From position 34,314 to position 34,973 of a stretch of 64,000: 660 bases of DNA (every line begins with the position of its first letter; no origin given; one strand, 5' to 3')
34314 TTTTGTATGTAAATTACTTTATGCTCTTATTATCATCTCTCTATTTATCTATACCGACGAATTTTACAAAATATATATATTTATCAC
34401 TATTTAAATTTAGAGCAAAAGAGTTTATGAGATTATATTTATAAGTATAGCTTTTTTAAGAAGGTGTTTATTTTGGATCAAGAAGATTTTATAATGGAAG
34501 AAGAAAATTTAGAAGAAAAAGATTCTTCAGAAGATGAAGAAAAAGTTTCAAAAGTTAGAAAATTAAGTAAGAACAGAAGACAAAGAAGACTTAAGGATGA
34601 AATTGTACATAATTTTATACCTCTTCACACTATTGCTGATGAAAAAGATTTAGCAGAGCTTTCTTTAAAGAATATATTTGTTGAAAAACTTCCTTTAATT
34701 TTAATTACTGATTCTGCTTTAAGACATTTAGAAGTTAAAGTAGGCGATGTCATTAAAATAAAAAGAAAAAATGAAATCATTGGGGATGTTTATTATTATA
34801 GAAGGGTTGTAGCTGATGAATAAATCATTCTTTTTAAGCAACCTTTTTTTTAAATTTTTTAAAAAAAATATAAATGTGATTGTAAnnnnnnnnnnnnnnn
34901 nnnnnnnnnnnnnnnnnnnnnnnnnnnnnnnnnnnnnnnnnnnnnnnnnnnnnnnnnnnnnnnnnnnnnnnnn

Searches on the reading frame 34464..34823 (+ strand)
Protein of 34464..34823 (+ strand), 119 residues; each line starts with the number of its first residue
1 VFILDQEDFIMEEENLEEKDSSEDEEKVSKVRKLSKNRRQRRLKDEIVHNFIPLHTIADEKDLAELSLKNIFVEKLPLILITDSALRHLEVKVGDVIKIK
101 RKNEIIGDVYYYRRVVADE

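Call 3: search_protein_families(library=pfam, proteins=[window:34464-34823:+], max_evalue=1)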
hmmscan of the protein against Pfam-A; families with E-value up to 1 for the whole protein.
window:34464-34823:+ (119 aa): 2 families
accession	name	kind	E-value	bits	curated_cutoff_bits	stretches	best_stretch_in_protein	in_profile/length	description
PF01191.24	RNA_pol_Rpb5_C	-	1.2e-13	51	23.5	1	49-115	6-73/73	RNA polymerase Rpb5, C-terminal domain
PF20997.2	DUF3195_C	-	0.34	11.3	25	0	106-115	22-31/32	Protein of unknown function (DUF3195) C-terminal domain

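Call 4: search_protein_families(library=ncbifam, proteins=[window:34464-34823:+], max_evalue=1)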
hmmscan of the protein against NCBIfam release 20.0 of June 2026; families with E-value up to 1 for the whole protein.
window:34464-34823:+ (119 aa): 1 family
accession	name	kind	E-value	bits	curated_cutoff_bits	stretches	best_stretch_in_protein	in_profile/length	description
NF007129.0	PRK09570.1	equivalog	8.2e-15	54.4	83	1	47-117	8-79/80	DNA-directed RNA polymerase subunit H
